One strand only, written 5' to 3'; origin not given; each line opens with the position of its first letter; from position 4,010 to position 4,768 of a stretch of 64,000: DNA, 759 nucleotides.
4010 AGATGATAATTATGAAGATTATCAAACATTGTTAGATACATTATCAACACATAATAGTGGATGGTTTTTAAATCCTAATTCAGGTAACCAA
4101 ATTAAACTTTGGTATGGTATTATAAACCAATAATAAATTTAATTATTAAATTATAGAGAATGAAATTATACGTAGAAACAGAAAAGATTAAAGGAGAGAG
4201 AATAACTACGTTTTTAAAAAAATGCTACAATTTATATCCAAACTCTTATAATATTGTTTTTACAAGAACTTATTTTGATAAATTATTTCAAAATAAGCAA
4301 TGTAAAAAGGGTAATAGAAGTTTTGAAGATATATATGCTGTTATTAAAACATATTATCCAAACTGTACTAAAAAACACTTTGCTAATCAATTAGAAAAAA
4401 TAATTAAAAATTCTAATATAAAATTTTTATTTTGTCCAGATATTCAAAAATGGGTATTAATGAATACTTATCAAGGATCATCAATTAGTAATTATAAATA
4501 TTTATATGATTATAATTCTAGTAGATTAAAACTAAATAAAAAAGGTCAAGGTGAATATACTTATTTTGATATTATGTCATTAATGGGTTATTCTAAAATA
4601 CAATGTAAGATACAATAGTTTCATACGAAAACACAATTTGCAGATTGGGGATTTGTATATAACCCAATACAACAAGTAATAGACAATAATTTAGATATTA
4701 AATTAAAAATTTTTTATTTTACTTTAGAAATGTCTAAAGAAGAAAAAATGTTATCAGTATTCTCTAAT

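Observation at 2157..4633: A 2.47-kb td-like group I intron splits the replicative helicase inside its Walker A motif and carries ORFs in three separate peripheral positions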

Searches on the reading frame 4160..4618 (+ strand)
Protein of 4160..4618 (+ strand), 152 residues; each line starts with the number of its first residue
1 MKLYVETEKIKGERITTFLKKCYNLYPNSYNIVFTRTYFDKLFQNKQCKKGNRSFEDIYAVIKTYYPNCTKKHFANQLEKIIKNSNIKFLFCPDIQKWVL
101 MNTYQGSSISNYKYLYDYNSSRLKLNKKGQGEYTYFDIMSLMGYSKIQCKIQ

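Call 6: search_protein_families(library=pfam, proteins=[window:4160-4618:+], max_evalue=1)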
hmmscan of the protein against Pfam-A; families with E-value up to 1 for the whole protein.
window:4160-4618:+ (152 aa): 0 families

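Call 7: search_protein_families(library=phrogs, proteins=[window:4160-4618:+], max_evalue=1)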
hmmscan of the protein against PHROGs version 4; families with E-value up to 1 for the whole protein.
window:4160-4618:+ (152 aa): 1 family
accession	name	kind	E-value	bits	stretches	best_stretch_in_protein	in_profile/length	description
phrog_1045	-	unknown function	0.1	13.3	1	91-107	10-26/62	-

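Call 40: search_solved_structures(query=A1, max_evalue=10, show_alignments=1)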
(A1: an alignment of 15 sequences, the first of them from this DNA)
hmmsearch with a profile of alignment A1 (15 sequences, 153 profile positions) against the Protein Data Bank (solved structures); distinct sequences matched with E-value up to 10: 2.
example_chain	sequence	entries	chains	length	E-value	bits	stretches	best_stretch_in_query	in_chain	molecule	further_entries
4nt4_A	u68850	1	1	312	0.78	13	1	55-146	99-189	Gilgamesh, isoform I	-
7zmz_A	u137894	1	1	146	0.87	12.9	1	37-85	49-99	Interleukin-2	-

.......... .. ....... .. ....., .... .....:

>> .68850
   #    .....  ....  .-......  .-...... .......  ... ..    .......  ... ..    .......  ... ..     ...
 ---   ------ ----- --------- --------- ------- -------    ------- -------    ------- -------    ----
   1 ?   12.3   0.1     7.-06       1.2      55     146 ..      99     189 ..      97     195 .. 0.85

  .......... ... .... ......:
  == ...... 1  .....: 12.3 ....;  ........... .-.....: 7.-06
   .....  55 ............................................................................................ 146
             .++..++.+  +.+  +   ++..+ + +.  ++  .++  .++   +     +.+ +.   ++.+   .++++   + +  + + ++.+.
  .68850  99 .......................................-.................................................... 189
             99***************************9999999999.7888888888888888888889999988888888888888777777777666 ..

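Call 42: search_protein_families(library=pfam, alignment_id=A1, max_evalue=0.1)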
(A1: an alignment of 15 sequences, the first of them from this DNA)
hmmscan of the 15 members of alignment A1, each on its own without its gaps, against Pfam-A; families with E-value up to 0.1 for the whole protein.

A. member 1, seq(152 aa): 0 families

B. families by the number of members that match (of 15 scanned): 7 families
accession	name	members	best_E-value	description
PF16010.10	CDH-cyt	1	0.013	Cytochrome domain of cellobiose dehydrogenase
PF01624.25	MutS_I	1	0.02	MutS domain I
PF12132.13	DUF3587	1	0.028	Protein of unknown function (DUF3587)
PF11698.14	V-ATPase_H_C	1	0.048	V-ATPase subunit H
PF25375.1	Lin-15B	1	0.051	Lin-15B-like domain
PF22714.1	SNaCT8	1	0.061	Short NACHT-associated C-Terminal domain, family 8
PF04921.20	XAP5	1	0.096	XAP5, circadian clock regulator C-terminal domain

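Call 43: find_homologous_proteins(query=window:4160-4615:+, max_evalue=0.001)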
Query window:4160-4615:+ (152 aa): 22 proteins with E <= 0.001 among 31 candidates.
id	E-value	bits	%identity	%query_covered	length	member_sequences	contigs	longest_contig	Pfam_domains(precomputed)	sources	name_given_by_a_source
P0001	2.9e-96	337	100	100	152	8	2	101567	-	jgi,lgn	jgi:hypothetical protein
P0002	2.1e-79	282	82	100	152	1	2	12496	-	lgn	-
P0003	2.5e-75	269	80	99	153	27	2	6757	-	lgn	-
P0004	1.2e-73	264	77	99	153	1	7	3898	-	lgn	-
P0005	5.2e-73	262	76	99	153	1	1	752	-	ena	-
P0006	7.8e-73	261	78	99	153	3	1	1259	-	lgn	-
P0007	7.7e-72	258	76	100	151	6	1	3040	-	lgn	-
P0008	8.5e-72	258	78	99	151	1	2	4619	-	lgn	-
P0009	2.9e-69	250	77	99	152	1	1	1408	-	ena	-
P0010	2.0e-68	247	75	99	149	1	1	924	-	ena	-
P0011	2.6e-68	246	73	99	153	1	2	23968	-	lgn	-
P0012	5.6e-68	245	76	99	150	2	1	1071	-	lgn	-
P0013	8.5e-62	225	68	99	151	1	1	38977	-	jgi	jgi:hypothetical protein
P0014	6.0e-56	206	63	99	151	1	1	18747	-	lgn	-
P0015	9.4e-56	206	66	99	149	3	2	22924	-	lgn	-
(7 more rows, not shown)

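Call 50: predict_structure(alignment_id=A2)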
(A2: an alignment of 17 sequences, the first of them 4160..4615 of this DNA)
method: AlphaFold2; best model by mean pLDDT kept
length: 152 residues; sequences in the alignment: 17
mean_pLDDT: 71.5   pTM: 0.74
mean pLDDT of the five models: 71.5, 69.7, 57.3, 57.3, 52.8
residues with pLDDT >= 90: 29; 70-90: 63; 50-70: 27; < 50: 33
segments of 3 or more residues with pLDDT < 50: 44-47, 106-130
pLDDT, mean of each block of 10 residues (from residue 1): 74 92 79 73 51 81 93 93 82 72 55 41 38 78 77 46
secondary structure, 60 per line:
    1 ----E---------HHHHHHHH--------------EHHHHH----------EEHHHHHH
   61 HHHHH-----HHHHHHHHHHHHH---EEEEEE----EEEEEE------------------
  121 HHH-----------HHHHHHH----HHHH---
elements in order: H15-22 H38-42 H55-65 H71-83 E87-92 E97-102 H135-141 H146-149

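Call 52: search_protein_representatives(alignment_id=A2)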
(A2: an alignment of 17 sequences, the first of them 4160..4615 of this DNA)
Query: 17 sequences, 150 profile positions. Proteins with E-value up to 0.001 (for the whole library): 907; up to 1e-10: 185; up to 1e-30: 4. The best 150 are listed.
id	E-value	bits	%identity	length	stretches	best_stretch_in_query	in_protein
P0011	1.4e-69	249.3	-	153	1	1-150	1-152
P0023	4.6e-36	140.5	-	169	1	1-147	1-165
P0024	2.5e-34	134.8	-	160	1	1-149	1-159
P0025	1.8e-33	132.1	-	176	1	1-150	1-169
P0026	1.2e-27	113.2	-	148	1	2-149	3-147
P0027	1.8e-26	109.4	-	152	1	1-142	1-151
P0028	1.8e-25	106.1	-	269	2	3-134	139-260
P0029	2.7e-25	105.6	-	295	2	2-132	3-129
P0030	1.4e-24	103.2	-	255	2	25-145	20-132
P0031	1.9e-24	102.8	-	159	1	1-142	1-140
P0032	4.6e-24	101.5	-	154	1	2-142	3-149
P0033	1.5e-22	96.7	-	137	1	1-142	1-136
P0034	1.8e-22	96.3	-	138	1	3-141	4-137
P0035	3.1e-22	95.6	-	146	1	11-145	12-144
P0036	1.6e-21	93.3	-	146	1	1-147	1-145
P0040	1.0e-20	90.7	-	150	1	1-146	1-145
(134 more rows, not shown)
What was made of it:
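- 4160..4618 (+): ORF A2 (152 aa, fam0). 907 clusters at 50% identity (call 52).
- It has 907 clusters (call 52).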

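Call 53: fold_search(model_id=the predicted structure, library=pdb)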
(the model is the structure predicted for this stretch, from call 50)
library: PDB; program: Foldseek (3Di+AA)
matches with E <= 10: 373; with E <= 0.001: 0
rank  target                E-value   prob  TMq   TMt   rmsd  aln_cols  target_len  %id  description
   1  5hs7_A                1.7e-01  0.63  0.27  0.38   4.3        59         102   20  Reduced form of the transcriptional regulator YodB from B. subtilis (released 2016-08-17)
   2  5hs8                  2.2e-01  0.60  0.28  0.40   6.7        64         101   20  Crystal structure of the diamide-treated YodB from B. subtilis (released 2016-08-17)
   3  5hs7_B                2.5e-01  0.33  0.26  0.38  12.4        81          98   16  Reduced form of the transcriptional regulator YodB from B. subtilis (released 2016-08-17)
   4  7bzg_A                3.4e-01  0.16  0.25  0.33  11.3       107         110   17  Structure of Bacillus subtilis HxlR, wild type in complex with formaldehyde and DNA (released 2021-02-03)
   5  7bze                  4.5e-01  0.30  0.26  0.34   4.9        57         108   23  Structure of Bacillus subtilis HxlR, K13A mutant (released 2021-02-03)
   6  3vb2_A                4.8e-01  0.21  0.28  0.31  16.4        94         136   12  Crystal Structure of the Reduced Form of MarR from E.coli (released 2013-01-30)
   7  4a5n_B                4.8e-01  0.18  0.26  0.35   8.8        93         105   11  Redoxregulator HypR in its reduced form (released 2012-01-11)
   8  7kd3_A                5.4e-01  0.30  0.25  0.36   3.0        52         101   19  Structure of an HxlR/DUF24 family transcription regulator, CdTR_3200 from hypervirulent Clostridioides difficile R2029 (released 2021-09-15)
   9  7cte_B                5.8e-01  0.21  0.32  0.17  12.2       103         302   16  Human Origin Recognition Complex, ORC2-5 (released 2021-01-06)
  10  5aim_B                6.6e-01  0.23  0.28  0.41   7.4        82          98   15  Crystal structure of T138 central eWH domain (released 2015-06-24)
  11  4hqe_B                7.5e-01  0.28  0.27  0.36   4.3        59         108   12  The crystal structure of QsrR-DNA complex (released 2013-03-06)
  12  5c8h                  8.0e-01  0.38  0.32  0.44   4.4        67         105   16  Crystal structure of ORC2 C-terminal domain (released 2015-07-08)
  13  1z7u_B                8.5e-01  0.15  0.28  0.38  11.8       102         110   11  Crystal Structure of the Putitive Transcriptional Regulator of MarR Family from Enterococcus faecalis V583 (released 2005-05-10)
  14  4a5m_A                8.5e-01  0.14  0.26  0.38   8.1        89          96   11  Redox regulator HypR in its oxidized form (released 2012-01-11)
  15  4a5m_B                9.1e-01  0.14  0.26  0.38   8.0        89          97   11  Redox regulator HypR in its oxidized form (released 2012-01-11)
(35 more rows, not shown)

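Call 55: search_protein_families(library=phrogs, alignment_id=A3, max_evalue=0.001)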
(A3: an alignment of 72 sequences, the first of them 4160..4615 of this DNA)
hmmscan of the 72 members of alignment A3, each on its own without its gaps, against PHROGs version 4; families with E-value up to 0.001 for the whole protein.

A. member 1, window:4160-4615:+ (152 aa): 0 families

B. families by the number of members that match (of 72 scanned): 0 families

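Call 56: search_protein_families(library=pfam, alignment_id=A3, max_evalue=0.01)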
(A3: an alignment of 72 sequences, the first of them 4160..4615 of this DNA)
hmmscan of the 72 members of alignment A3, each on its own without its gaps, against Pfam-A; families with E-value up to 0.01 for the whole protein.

A. member 1, window:4160-4615:+ (152 aa): 0 families

B. families by the number of members that match (of 72 scanned): 9 families
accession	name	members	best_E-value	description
PF16580.11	Astro_capsid_p2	1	0.00031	C-terminal tail of astrovirus capsid projection or spike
PF14053.11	DUF4248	1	0.00075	Domain of unknown function (DUF4248)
PF04030.19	ALO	1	0.0017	D-arabinono-1,4-lactone oxidase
PF21655.3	L544_NTransf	1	0.0027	L544, nucleotidyltransferase domain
PF12725.13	DUF3810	1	0.0032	Protein of unknown function (DUF3810)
PF25756.1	TPR_INTS8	1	0.0064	INTS8, TPR repeats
PF07000.17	DUF1308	1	0.0066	Protein of unknown function (DUF1308)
PF22413.2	OGT_N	1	0.0075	Methylated DNA-protein cysteine MeTransferase OGT N-terminal domain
PF00518.22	E6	1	0.0097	Early Protein (E6)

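Call 81: find_encoding_contigs(protein=P0033, flank=4000, max_places=3)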
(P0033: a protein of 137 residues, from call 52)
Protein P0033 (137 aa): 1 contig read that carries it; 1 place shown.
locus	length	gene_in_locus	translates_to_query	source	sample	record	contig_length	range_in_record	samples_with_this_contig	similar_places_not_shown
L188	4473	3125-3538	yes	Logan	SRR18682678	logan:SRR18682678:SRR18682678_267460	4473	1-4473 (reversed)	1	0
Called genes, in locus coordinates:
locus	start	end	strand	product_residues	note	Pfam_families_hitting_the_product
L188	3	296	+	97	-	?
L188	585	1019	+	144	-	-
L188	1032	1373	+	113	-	-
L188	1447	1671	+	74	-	-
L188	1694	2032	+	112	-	-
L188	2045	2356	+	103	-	-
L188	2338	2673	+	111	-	-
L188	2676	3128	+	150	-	-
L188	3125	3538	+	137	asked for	-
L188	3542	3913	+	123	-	PF06094:GGACT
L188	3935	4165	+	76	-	-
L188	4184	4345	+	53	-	-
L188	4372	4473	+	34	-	?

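Call 85: find_encoding_contigs(protein=P0026, flank=5000, max_places=2)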
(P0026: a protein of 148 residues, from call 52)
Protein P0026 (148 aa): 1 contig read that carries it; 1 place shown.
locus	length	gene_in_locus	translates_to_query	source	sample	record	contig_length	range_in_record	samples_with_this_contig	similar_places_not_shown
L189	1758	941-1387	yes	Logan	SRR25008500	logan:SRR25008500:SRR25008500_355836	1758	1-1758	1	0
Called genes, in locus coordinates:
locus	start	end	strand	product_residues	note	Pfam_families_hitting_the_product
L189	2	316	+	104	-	?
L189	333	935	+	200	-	-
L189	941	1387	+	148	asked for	-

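Call 86: find_encoding_contigs(protein=P0029, flank=5000, max_places=2)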
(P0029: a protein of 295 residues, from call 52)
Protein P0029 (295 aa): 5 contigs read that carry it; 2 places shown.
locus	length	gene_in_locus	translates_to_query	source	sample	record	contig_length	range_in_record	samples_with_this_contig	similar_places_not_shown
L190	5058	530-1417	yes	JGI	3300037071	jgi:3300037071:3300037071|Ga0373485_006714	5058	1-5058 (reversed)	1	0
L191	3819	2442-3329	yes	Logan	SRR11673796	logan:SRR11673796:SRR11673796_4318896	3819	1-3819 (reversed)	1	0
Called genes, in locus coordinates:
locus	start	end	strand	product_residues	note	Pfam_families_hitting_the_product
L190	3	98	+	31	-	?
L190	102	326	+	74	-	-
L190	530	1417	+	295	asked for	-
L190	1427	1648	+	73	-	-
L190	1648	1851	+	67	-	-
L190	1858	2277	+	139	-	-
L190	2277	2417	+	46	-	-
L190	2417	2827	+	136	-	-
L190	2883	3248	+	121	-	-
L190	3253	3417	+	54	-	-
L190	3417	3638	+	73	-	-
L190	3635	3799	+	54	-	-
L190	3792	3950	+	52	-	-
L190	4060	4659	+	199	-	-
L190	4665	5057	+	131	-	?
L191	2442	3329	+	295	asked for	-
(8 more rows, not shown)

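Call 87: find_encoding_contigs(protein=P0040, flank=5000, max_places=2)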
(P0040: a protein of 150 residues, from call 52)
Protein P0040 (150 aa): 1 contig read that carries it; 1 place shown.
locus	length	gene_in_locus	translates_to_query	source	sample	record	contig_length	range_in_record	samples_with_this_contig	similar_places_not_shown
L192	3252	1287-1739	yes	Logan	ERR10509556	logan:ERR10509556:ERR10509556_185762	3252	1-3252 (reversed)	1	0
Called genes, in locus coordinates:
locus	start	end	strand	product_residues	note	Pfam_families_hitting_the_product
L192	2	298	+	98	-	?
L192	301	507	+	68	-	-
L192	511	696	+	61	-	-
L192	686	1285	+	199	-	-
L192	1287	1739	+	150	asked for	-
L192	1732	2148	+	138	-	-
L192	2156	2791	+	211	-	-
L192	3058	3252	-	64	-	?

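Call 97: search_protein_families(library=ncbifam, proteins=[window:4160-4615:+], max_evalue=0.1)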
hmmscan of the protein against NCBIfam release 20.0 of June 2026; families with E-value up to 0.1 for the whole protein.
window:4160-4615:+ (152 aa): 1 family
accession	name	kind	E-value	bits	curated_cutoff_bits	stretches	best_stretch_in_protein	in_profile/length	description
TIGR00194.1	uvrC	equivalog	0.016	13.9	285.45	1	15-85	114-184/574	excinuclease ABC subunit UvrC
